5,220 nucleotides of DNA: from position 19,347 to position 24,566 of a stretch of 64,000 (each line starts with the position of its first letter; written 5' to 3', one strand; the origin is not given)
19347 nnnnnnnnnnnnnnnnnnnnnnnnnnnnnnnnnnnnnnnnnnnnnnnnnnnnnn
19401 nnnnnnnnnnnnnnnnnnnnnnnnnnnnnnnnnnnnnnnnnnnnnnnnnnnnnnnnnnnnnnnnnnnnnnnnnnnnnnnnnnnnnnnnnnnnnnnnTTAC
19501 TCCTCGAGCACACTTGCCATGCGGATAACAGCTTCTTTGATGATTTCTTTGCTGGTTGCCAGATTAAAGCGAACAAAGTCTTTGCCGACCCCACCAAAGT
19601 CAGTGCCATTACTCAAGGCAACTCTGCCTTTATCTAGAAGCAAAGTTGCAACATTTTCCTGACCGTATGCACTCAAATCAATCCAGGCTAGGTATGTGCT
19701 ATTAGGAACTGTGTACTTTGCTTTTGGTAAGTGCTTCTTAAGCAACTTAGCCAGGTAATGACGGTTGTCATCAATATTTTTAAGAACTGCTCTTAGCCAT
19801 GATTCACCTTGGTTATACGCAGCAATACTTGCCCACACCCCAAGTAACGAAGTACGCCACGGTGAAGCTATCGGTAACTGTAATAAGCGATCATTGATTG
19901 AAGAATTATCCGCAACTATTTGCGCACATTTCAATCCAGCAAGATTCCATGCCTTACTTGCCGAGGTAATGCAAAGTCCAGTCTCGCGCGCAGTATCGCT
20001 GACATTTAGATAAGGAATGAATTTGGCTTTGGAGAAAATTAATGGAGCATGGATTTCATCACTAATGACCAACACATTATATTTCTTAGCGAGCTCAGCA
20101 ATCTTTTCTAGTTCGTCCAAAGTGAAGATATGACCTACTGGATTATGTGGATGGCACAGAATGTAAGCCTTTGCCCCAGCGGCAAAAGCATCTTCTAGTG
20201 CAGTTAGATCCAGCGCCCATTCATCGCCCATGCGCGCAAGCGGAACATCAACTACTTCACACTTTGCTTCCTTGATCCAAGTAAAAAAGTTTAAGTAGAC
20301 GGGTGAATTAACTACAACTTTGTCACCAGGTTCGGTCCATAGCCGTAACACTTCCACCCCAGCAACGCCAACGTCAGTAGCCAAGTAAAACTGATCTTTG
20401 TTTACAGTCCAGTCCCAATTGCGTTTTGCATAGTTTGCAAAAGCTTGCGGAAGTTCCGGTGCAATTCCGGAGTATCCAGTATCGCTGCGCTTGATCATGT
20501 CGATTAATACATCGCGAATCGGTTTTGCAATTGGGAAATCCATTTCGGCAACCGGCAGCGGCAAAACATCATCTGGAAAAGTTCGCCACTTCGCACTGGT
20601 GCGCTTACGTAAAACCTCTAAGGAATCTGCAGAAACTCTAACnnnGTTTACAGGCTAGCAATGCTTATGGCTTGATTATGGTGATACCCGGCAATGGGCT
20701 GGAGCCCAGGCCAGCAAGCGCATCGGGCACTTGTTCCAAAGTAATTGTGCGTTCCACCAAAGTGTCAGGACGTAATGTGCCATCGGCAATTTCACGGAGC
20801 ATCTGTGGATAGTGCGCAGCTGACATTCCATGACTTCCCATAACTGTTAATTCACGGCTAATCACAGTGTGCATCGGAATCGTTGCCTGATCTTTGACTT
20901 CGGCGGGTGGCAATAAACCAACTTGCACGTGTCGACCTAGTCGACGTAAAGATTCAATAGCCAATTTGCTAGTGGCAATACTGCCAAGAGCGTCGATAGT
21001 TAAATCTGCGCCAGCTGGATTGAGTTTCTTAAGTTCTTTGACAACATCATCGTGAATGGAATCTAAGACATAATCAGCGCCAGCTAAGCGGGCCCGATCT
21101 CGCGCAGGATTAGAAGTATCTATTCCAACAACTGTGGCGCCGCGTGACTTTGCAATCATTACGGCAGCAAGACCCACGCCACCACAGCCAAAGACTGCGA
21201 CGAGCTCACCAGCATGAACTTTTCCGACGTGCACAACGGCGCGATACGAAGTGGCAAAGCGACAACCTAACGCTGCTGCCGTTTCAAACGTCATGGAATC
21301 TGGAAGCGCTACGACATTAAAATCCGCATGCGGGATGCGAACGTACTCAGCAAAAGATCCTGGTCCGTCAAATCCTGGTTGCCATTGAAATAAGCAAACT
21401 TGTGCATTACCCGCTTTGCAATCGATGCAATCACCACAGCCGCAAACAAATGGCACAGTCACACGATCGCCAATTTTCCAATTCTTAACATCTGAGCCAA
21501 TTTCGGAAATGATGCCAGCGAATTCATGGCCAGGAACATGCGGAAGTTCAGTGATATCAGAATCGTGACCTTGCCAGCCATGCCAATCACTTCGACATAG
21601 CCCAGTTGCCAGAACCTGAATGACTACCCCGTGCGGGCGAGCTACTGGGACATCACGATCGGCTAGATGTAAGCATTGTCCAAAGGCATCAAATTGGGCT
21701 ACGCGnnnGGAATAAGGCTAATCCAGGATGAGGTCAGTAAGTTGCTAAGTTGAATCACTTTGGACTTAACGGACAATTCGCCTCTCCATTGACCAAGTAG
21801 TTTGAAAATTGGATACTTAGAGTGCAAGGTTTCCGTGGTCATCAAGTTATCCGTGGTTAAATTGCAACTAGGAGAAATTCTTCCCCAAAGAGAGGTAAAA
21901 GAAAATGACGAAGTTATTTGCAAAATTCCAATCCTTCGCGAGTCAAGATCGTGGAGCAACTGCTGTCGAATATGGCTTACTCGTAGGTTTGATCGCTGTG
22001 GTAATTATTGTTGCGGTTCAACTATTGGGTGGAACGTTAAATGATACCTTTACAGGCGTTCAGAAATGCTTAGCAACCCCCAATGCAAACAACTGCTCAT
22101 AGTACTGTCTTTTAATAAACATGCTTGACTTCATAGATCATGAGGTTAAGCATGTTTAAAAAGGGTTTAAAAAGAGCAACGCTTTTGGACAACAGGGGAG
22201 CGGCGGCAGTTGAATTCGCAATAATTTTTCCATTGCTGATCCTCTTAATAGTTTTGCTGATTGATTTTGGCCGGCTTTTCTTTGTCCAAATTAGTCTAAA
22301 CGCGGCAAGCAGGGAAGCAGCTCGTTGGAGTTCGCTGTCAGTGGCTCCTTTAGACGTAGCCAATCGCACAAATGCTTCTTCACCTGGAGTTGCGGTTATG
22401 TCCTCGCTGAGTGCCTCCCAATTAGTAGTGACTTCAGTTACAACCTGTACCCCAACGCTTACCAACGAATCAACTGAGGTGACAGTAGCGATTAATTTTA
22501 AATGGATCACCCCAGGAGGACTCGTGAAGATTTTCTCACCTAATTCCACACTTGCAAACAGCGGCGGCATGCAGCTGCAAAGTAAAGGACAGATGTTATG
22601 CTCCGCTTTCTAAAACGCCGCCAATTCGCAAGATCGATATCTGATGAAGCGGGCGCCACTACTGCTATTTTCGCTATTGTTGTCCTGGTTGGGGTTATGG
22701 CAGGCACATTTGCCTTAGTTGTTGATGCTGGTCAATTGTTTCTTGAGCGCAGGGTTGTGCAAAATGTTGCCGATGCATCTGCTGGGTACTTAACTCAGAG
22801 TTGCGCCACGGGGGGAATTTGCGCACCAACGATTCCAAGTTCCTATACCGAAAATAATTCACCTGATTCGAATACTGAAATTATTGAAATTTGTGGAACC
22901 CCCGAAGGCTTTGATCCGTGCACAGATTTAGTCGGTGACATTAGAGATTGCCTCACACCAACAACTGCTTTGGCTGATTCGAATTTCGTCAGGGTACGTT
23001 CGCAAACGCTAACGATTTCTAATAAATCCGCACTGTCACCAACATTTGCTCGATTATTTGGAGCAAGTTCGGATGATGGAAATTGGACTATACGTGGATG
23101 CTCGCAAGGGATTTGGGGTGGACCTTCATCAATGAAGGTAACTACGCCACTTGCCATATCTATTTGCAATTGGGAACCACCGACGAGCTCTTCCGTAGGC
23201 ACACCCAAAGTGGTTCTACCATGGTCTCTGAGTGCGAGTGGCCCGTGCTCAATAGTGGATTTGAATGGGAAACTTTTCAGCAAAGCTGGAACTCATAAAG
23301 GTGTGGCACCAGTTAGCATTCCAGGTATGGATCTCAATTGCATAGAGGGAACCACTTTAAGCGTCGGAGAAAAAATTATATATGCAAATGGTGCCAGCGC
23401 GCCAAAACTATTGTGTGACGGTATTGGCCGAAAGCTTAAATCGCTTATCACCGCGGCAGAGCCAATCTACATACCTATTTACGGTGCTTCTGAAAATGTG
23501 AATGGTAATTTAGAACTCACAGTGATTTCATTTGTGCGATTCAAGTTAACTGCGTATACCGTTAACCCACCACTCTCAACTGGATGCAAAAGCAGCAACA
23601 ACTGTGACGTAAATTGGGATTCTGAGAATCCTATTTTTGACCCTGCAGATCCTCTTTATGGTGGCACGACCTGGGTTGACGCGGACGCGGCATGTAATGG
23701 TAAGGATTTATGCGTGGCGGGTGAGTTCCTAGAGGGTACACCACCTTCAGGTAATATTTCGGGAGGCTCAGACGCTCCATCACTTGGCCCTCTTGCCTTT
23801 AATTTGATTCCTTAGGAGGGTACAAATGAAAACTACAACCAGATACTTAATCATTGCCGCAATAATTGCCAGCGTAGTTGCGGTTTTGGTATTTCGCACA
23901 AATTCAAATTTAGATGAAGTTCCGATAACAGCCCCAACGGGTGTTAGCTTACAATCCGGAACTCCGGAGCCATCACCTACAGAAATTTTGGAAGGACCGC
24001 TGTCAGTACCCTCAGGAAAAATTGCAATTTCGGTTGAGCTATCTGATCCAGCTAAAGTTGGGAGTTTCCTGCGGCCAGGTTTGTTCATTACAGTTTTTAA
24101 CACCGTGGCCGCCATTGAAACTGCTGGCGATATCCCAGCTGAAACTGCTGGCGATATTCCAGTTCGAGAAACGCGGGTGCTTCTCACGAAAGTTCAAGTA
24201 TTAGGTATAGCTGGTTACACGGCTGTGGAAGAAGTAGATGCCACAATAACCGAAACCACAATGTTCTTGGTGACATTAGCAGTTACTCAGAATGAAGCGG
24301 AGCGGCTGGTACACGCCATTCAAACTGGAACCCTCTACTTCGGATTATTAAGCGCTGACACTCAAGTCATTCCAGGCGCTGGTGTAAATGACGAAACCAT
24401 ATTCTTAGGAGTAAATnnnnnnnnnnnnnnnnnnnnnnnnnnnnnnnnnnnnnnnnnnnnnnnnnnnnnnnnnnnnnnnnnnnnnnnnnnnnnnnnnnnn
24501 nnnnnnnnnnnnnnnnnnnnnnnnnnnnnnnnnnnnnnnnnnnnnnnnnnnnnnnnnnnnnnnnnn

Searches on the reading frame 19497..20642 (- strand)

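Call 71: search_protein_families(library=pfam, proteins=[window:19497-20642:-], max_evalue=0.01)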
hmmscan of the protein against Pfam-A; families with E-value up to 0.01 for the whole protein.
window:19497-20642:- (381 aa): 3 families
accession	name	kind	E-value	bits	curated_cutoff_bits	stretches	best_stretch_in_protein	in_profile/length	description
PF00155.27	Aminotran_1_2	-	3.8e-43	148.5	19.7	1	51-372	34-358/361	Aminotransferase class I and II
PF00266.25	Aminotran_5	-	5.4e-05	22.8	21.5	1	102-195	84-175/371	Aminotransferase class-V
PF01053.26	Cys_Met_Meta_PP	-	0.0026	16.8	27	1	86-198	70-176/381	Cys/Met metabolism PLP-dependent enzyme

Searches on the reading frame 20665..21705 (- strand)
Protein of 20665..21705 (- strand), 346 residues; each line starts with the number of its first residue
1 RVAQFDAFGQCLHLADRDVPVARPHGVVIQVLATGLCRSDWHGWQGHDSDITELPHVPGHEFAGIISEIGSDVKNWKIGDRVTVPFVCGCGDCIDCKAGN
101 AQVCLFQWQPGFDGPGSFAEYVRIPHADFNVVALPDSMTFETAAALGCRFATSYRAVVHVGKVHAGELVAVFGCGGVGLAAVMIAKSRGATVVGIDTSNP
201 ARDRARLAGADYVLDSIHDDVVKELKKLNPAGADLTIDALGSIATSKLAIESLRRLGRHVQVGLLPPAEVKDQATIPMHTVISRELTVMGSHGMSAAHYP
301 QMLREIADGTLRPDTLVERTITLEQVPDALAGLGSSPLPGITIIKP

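Call 71: search_protein_families(library=pfam, proteins=[window:20665-21705:-], max_evalue=0.01)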
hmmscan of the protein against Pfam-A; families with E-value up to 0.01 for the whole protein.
window:20665-21705:- (346 aa): 6 families
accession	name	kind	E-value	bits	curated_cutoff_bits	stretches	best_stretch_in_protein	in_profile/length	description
PF08240.17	ADH_N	-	8.1e-29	100.4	23.5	1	24-136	2-104/104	Alcohol dehydrogenase GroES-like domain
PF00107.32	ADH_zinc_N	-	4.5e-27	95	31.8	1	176-307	1-128/129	Zinc-binding dehydrogenase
PF13602.12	ADH_zinc_N_2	-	6.3e-08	34.1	27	1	209-334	2-124/134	Zinc-binding dehydrogenase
PF16912.11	Glu_dehyd_C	-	1.5e-05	25.1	34.9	1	168-329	33-197/211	Glucose dehydrogenase C-terminus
PF02254.24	TrkA_N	-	0.00031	21.5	23.8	1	169-260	1-90/116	TrkA-N domain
PF01262.27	AlaDh_PNT_C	-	0.0023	17.8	23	1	157-206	17-68/214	Alanine dehydrogenase/PNT, C-terminal domain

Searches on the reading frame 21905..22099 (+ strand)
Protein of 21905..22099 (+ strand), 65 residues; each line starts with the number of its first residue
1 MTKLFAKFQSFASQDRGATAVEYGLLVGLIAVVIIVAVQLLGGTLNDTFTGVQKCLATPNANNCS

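Call 71: search_protein_families(library=pfam, proteins=[window:21905-22099:+], max_evalue=0.01)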
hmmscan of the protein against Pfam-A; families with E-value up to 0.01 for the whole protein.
window:21905-22099:+ (65 aa): 1 family
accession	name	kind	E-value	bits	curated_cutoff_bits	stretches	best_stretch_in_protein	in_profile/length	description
PF04964.19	Flp_Fap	-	8.7e-16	57.9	32.2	1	11-53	1-43/46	Flp/Fap pilin component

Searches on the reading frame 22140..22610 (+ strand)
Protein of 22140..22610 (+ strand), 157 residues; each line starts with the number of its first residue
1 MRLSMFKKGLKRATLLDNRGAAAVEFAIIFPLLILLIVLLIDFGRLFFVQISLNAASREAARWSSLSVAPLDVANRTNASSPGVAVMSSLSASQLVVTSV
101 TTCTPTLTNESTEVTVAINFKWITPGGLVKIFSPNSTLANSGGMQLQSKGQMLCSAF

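Call 35: search_protein_families(library=ncbifam, proteins=[window:22140-22610:+], max_evalue=0.01)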
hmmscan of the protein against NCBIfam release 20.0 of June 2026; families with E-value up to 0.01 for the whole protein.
window:22140-22610:+ (157 aa): 1 family
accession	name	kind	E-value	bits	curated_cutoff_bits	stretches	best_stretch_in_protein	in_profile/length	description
NF041390.1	TadE_Rv3655c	subfamily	0.0014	19.1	40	1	24-107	1-84/101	TadE family type IV pilus minor pilin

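Call 71: search_protein_families(library=pfam, proteins=[window:22140-22610:+], max_evalue=0.01)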
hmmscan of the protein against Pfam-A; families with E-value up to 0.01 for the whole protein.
window:22140-22610:+ (157 aa): 1 family
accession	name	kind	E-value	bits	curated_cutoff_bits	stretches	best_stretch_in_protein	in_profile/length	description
PF07811.17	TadE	-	7.4e-17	61.6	22.9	1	20-62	1-43/43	TadE-like protein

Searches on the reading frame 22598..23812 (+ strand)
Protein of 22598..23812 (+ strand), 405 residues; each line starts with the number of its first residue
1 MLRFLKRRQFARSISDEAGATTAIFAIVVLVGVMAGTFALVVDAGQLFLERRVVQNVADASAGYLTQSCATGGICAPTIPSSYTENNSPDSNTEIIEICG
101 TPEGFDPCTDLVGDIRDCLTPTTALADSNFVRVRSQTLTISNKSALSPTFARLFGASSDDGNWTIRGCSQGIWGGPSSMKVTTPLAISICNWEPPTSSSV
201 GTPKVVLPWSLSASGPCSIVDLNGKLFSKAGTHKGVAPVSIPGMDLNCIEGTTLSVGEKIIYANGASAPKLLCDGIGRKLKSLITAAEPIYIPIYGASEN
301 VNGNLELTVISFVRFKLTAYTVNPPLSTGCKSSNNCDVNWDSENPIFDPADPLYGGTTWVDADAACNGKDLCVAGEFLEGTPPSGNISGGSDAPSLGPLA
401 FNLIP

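Call 3: search_protein_families(library=pfam, proteins=[window:22598-23812:+], max_evalue=0.01)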
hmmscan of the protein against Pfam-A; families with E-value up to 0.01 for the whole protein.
window:22598-23812:+ (405 aa): 1 family
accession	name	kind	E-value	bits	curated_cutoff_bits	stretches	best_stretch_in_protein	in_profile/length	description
PF13400.11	Tad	-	2.7e-06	28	22.3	1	19-62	1-41/47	Putative Flp pilus-assembly TadE/G-like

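Call 35: search_protein_families(library=ncbifam, proteins=[window:22598-23812:+], max_evalue=0.01)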
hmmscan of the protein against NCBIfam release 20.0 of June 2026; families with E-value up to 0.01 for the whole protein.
window:22598-23812:+ (405 aa): 0 families

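Call 44: find_homologous_proteins(query=window:22598-23812:+, max_evalue=0.001)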
Query window:22598-23812:+ (405 aa): 16 proteins with E <= 0.001 among 7351 candidates.
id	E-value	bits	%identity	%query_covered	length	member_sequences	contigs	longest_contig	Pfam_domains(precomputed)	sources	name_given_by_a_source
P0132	1.9e-270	915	100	100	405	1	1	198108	PF13400.12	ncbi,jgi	ncbi:MAG: hypothetical protein RI895_104 [Actinomycetota bacterium]|jgi:hypothetical protein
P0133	3.0e-176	605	69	100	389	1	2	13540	PF13400.12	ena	-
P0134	3.2e-162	558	69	100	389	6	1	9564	PF13400.12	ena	-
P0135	4.3e-105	370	53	100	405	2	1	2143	PF13400.12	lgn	-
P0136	3.6e-102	361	50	100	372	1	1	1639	PF13400.12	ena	-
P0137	1.0e-98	349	48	100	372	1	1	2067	PF13400.12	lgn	-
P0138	2.8e-97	345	49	96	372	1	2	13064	PF13400.12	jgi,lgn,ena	jgi:Flp pilus assembly protein TadG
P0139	1.2e-91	326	54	79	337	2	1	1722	PF13400.12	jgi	jgi:Flp pilus assembly protein TadG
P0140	1.3e-72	263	40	100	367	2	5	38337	PF13400.12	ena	-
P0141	4.3e-72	262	40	100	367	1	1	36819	PF13400.12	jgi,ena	jgi:Flp pilus assembly protein TadG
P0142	2.3e-71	259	40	97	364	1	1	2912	PF13400.12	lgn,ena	-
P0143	8.5e-71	257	39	100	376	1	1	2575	PF13400.12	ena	-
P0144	4.7e-70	255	39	100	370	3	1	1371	PF13400.12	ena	-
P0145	4.9e-70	255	39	100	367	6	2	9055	PF13400.12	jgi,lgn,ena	jgi:Flp pilus assembly protein TadG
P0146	1.7e-60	223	36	100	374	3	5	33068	PF13400.12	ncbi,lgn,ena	-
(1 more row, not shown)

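Call 53: predict_structure(alignment_id=A2)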
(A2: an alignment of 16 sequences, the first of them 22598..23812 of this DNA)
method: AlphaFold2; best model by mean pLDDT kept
length: 405 residues; sequences in the alignment: 16
mean_pLDDT: 61.9   pTM: 0.51
mean pLDDT of the five models: 61.9, 60.7, 59.3, 58.5, 48.3
residues with pLDDT >= 90: 1; 70-90: 142; 50-70: 167; < 50: 95
segments of 3 or more residues with pLDDT < 50: 1-15, 114-116, 324-367, 380-405
pLDDT, mean of each block of 10 residues (from residue 1): 43 51 79 73 68 70 66 57 56 66 55 50 56 67 56 54 64 65 85 59 71 57 56 78 84 85 71 75 78 83 84 79 45 39 34 35 46 72 38 42 34
secondary structure, 60 per line:
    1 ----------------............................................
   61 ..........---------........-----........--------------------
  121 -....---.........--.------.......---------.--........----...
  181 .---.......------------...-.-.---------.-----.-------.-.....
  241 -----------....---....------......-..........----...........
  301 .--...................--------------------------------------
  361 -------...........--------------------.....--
elements in order: H17-70 H80-87 E93-100 H122-125 E129-137 H147-153 E166-173 E178-181 E185-188 E204-206 E236-240 E252-255 E259-262 H269-274 H276-285 E290-301 E304-322 E371-378 H399-403

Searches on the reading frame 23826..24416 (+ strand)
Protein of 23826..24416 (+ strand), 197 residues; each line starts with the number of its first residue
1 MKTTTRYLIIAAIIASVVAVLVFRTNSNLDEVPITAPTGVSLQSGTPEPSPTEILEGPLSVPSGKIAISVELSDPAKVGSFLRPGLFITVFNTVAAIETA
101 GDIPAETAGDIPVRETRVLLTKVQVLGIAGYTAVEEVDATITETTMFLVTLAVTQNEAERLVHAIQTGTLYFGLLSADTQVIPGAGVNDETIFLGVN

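Call 3: search_protein_families(library=pfam, proteins=[window:23826-24416:+], max_evalue=0.01)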
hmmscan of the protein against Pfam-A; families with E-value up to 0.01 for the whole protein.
window:23826-24416:+ (197 aa): 1 family
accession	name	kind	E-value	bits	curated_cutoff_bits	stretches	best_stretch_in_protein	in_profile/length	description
PF16976.10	RcpC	-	1.6e-16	60.7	28.8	1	61-174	7-113/114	Flp pilus assembly protein RcpC/CpaB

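Call 35: search_protein_families(library=ncbifam, proteins=[window:23826-24416:+], max_evalue=0.01)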
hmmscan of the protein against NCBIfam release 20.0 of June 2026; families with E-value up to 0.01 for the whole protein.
window:23826-24416:+ (197 aa): 1 family
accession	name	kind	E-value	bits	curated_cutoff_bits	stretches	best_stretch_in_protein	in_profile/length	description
TIGR03177.1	pilus_cpaB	equivalog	5.1e-13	48.9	71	1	61-179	111-217/262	Flp pilus assembly protein CpaB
